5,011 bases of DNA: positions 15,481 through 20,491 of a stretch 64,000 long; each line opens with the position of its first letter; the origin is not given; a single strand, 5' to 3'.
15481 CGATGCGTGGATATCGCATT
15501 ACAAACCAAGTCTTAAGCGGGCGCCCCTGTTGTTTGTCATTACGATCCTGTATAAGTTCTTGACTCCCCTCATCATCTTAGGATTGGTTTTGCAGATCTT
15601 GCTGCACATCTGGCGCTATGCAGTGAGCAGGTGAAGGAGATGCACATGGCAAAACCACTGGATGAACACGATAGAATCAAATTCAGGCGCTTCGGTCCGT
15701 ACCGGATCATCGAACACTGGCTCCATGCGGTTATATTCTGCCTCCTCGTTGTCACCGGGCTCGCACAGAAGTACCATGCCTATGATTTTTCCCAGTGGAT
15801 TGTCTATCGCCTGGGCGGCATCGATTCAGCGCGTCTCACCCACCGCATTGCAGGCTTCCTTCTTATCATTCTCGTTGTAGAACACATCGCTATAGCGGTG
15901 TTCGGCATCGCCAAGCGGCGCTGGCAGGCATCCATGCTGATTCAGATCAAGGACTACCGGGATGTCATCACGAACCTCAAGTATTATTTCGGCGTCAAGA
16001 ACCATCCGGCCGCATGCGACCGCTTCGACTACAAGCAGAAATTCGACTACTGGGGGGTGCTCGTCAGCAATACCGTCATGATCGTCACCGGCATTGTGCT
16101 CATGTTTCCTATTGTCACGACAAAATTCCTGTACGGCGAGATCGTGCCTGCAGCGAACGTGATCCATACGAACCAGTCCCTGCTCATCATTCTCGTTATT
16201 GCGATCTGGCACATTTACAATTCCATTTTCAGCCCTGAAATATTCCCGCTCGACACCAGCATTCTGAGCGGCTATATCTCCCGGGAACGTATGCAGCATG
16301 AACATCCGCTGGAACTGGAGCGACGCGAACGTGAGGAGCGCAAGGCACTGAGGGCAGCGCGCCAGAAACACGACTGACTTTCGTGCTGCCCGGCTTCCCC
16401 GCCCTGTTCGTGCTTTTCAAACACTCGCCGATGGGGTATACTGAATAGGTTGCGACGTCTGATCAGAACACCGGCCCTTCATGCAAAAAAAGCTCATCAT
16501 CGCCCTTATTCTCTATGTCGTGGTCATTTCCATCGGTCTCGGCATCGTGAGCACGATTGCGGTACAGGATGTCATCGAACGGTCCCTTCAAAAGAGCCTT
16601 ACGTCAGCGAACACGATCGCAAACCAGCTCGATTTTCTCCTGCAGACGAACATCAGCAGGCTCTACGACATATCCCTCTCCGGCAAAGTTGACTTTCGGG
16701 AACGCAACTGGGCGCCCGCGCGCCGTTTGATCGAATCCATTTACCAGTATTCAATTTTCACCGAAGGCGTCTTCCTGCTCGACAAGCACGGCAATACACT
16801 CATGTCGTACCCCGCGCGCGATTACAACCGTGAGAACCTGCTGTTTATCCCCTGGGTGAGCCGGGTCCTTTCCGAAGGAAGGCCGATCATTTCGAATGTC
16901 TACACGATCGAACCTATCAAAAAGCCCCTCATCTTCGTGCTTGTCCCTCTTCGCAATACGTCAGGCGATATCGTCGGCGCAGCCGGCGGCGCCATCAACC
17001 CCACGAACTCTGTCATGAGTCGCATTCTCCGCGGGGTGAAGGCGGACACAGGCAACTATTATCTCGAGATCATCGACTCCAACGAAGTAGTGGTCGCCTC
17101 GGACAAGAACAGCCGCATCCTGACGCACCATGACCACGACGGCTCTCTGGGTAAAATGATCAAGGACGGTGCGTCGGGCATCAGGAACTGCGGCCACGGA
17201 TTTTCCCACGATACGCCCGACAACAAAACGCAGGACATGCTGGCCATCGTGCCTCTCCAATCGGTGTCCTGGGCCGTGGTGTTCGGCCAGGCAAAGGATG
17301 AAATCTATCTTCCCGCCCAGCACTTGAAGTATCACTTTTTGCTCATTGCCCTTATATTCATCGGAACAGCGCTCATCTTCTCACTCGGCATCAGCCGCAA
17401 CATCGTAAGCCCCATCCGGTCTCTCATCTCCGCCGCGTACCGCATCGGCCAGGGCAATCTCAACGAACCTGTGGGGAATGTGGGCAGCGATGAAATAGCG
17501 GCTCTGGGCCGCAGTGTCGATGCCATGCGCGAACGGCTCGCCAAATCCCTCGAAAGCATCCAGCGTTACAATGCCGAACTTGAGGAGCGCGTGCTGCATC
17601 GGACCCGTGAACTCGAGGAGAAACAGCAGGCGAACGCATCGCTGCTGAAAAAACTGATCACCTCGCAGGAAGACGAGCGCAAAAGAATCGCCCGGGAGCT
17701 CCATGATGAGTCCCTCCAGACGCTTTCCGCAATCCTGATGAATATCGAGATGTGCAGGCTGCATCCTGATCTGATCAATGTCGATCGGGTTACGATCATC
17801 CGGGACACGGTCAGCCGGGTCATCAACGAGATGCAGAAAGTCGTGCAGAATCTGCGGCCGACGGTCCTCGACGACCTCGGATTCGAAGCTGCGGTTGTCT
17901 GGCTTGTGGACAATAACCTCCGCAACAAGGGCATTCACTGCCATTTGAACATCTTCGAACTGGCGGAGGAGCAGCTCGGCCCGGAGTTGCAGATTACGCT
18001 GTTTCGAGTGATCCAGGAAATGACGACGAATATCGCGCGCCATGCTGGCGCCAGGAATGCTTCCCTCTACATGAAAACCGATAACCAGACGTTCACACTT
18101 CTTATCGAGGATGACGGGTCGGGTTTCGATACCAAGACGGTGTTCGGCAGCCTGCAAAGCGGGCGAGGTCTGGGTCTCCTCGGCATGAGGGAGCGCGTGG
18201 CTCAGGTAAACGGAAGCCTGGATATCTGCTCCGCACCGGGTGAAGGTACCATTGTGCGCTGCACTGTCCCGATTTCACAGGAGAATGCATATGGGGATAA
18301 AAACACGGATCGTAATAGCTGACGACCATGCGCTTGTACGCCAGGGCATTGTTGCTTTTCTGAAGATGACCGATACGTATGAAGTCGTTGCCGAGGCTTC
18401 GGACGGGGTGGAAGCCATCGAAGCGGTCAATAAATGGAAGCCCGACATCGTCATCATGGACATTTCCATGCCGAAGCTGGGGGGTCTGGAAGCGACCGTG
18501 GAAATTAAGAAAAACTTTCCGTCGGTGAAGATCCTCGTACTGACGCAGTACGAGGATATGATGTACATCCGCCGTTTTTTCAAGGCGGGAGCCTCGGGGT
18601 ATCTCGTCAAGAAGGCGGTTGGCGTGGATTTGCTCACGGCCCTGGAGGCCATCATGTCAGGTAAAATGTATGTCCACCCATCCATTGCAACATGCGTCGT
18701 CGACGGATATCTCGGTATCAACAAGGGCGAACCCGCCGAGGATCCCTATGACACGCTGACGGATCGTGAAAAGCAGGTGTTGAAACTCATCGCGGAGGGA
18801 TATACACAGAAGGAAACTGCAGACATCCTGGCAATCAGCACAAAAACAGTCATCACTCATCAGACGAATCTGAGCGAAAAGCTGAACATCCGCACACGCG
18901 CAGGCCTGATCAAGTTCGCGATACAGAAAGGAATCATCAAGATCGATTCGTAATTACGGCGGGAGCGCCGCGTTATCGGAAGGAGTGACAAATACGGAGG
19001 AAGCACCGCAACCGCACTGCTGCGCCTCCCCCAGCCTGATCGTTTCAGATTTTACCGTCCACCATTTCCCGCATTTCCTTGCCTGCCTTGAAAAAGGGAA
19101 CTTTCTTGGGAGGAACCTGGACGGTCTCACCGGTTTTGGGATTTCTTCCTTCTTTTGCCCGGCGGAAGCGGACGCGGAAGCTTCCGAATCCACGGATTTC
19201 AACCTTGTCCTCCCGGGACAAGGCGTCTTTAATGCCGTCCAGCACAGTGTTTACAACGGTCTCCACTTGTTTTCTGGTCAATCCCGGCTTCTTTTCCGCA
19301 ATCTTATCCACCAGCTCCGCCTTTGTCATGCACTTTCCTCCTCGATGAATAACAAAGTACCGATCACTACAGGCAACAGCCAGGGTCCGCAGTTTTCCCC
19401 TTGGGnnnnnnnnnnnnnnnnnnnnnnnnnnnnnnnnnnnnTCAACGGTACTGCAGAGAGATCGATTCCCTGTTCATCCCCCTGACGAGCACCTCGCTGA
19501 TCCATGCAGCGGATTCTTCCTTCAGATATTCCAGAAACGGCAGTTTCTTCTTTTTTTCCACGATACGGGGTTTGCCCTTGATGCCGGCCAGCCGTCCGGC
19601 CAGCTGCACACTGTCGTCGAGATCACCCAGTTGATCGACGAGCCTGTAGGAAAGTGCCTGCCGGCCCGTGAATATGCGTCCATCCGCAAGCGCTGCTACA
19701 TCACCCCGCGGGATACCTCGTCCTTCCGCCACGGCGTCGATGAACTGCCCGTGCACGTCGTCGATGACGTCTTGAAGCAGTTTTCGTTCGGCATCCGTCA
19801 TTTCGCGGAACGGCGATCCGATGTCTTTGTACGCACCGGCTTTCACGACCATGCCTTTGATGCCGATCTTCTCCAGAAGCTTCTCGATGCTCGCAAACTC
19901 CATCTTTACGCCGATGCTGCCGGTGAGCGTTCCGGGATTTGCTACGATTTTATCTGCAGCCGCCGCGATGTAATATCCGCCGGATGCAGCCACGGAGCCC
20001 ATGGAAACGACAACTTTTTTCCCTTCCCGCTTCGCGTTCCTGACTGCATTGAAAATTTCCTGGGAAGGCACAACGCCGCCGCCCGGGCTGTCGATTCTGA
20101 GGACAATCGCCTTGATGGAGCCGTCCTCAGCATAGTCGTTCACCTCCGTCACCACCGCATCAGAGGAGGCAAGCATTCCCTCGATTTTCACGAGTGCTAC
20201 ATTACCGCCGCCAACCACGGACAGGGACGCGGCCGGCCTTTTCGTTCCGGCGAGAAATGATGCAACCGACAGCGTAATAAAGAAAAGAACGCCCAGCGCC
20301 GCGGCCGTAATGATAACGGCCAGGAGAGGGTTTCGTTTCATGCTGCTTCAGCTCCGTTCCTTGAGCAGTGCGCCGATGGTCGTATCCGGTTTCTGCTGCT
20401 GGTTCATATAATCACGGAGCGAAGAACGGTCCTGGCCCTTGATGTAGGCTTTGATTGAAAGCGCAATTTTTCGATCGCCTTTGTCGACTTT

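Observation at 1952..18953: Mirror-image duplication of a cytochrome c / cytochrome b / two-component redox module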

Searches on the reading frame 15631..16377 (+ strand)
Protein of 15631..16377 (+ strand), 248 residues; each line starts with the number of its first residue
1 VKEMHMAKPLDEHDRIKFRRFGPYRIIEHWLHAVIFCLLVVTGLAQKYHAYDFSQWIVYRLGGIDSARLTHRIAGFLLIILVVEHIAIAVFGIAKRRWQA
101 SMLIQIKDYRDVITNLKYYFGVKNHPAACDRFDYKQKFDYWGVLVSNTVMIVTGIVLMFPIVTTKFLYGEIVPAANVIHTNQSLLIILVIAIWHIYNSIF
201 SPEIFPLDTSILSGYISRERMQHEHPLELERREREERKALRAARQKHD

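Call 5: search_protein_families(library=pfam, proteins=[window:15631-16377:+], max_evalue=0.01)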
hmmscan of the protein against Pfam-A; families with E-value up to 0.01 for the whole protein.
window:15631-16377:+ (248 aa): 2 families
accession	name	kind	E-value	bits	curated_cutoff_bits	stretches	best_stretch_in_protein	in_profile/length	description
PF01292.26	Ni_hydr_CYTB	-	1.9e-12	47.7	30.1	1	22-201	3-165/179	Prokaryotic cytochrome b561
PF14358.11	DUF4405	-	1.1e-05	26.3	26.7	1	30-88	4-64/66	Domain of unknown function (DUF4405)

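Call 7: search_protein_families(library=ncbifam, proteins=[window:15631-16377:+], max_evalue=0.01)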
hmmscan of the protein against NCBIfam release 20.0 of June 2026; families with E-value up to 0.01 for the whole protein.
window:15631-16377:+ (248 aa): 5 families
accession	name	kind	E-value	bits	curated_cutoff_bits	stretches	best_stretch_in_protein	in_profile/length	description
TIGR01583.1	formate-DH-gamm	equivalog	3.5e-17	63.1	115.85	1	19-227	3-196/204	formate dehydrogenase subunit gamma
NF007924.0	PRK10639.1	equivalog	3.9e-13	49.6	341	1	17-229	6-199/211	formate dehydrogenase cytochrome b556 subunit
NF007558.0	PRK10179.1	equivalog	1.8e-09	37.6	339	1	28-238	17-210/217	formate dehydrogenase-N subunit gamma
TIGR02125.1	CytB-hydogenase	equivalog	8.6e-09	35.2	121.5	1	27-159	9-140/212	Ni/Fe-hydrogenase, b-type cytochrome subunit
NF011582.1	PRK15006.1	equivalog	4.8e-06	26.3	204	1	28-198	66-228/248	thiosulfate reductase cytochrome B subunit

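Call 16: search_solved_structures(query=window:15631-16377:+, max_evalue=0.01)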
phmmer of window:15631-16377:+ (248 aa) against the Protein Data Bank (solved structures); distinct sequences matched with E-value up to 0.01: 1.
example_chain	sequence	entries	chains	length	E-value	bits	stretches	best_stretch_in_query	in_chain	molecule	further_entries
1kqf_C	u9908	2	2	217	2.4e-05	27.6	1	29-238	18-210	FORMATE DEHYDROGENASE, NITRATE-INDUCIBLE, CYTOCHROME B556(FDN) SUBUNIT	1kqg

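Call 30: search_solved_structures(query=window:15631-16377:+, max_evalue=1, show_alignments=1)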
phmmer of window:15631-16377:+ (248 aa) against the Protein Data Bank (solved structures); distinct sequences matched with E-value up to 1: 1.
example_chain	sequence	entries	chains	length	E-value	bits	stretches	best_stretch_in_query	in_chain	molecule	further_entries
1kqf_C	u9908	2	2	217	2.4e-05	27.6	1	29-238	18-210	FORMATE DEHYDROGENASE, NITRATE-INDUCIBLE, CYTOCHROME B556(FDN) SUBUNIT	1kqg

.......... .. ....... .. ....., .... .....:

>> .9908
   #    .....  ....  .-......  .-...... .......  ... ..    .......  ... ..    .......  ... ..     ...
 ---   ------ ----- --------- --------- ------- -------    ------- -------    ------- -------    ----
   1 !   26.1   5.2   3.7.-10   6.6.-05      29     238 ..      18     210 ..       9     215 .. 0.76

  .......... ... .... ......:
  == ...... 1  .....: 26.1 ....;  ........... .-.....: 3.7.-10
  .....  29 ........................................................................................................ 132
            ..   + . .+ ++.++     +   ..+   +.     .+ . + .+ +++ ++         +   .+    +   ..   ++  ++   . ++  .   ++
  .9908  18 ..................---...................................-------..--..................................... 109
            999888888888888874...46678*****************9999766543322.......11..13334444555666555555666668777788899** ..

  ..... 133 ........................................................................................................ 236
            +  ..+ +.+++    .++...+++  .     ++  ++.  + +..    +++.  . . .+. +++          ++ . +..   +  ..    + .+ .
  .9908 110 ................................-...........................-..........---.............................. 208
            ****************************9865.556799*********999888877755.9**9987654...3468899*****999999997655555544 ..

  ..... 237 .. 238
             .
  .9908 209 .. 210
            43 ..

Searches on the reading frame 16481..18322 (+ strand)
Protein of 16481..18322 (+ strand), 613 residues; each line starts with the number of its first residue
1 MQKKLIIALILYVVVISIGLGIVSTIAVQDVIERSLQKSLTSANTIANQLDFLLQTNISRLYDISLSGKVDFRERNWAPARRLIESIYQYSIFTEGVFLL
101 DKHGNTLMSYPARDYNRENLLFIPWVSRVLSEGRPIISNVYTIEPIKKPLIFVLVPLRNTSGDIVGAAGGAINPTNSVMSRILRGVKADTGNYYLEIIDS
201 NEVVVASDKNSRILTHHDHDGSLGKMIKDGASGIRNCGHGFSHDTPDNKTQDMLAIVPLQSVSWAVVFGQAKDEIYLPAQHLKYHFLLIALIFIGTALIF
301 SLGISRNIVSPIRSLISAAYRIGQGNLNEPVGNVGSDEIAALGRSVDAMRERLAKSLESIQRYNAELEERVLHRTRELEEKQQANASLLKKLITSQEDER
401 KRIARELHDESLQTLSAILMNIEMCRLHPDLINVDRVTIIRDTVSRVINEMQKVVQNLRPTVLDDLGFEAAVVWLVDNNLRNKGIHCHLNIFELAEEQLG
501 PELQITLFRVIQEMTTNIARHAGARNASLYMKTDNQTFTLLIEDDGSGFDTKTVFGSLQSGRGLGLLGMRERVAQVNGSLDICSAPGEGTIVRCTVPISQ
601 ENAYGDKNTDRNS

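Call 5: search_protein_families(library=pfam, proteins=[window:16481-18322:+], max_evalue=0.01)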
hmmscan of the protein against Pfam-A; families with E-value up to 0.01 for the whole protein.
window:16481-18322:+ (613 aa): 6 families
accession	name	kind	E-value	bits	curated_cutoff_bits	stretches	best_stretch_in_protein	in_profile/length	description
PF02743.24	dCache_1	-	4.8e-14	52.9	45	1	31-221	3-198/240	Cache domain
PF02518.31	HATPase_c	-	8.9e-14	52.3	26.4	1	504-599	3-110/111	Histidine kinase-, DNA gyrase B-, and HSP90-like ATPase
PF00672.30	HAMP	-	3.1e-13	50.2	25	1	304-354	2-52/53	HAMP domain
PF07730.19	HisKA_3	-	3.3e-12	47.2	24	1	399-463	1-68/68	Histidine kinase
PF13581.12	HATPase_c_2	-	0.0001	22.8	27.4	1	497-568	22-104/127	Histidine kinase-like ATPase domain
PF05103.18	DivIVA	-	0.0069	16.8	28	1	345-398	22-75/131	DivIVA protein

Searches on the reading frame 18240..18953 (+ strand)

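Call 5: search_protein_families(library=pfam, proteins=[window:18240-18953:+], max_evalue=0.01)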
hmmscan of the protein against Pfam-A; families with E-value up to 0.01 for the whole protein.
window:18240-18953:+ (237 aa): 5 families
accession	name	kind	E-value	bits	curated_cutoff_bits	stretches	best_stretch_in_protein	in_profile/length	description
PF00072.30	Response_reg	-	1.2e-27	96.7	30.2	1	24-135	1-110/111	Response regulator receiver domain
PF00196.25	GerE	-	2.5e-17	62.7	23.5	1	171-227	1-57/57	Bacterial regulatory proteins, luxR family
PF04545.22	Sigma70_r4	-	6.7e-06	26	24.1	1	171-204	3-37/50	Sigma-70, region 4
PF08281.18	Sigma70_r4_2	-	0.00019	21.5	25.7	1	172-204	10-43/54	Sigma-70, region 4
PF13384.12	HTH_23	-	0.00099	19.3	24.6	1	178-204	8-34/50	Homeodomain-like domain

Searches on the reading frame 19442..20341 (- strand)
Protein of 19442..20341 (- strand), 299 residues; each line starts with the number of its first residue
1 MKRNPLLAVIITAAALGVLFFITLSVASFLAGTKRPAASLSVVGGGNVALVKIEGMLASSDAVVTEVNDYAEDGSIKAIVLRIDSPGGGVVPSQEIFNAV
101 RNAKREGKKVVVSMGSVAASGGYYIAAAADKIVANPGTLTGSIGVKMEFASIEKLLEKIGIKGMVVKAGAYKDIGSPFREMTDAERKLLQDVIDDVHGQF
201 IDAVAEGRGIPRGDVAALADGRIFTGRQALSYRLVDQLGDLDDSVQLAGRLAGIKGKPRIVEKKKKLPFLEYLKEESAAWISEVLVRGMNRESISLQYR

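Call 35: search_protein_families(library=pfam, proteins=[window:19442-20341:-], max_evalue=0.00001)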
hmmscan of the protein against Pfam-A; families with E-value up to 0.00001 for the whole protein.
window:19442-20341:- (299 aa): 4 families
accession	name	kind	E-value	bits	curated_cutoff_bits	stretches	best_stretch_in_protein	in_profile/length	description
PF01343.23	Peptidase_S49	-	4.9e-52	176.4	24.9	1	103-254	2-153/154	Peptidase family S49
PF25145.1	NfeD1b_N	-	4.8e-07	30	40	1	69-145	24-97/189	NfeD1b, N-terminal domain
PF01972.22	SDH_protease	-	8.7e-07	28.7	31.3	1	77-197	92-213/286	ClpP-like SDH-type serine proteinase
PF00574.28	CLP_protease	-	2.6e-06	27.8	20.2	0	73-131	43-98/182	Clp protease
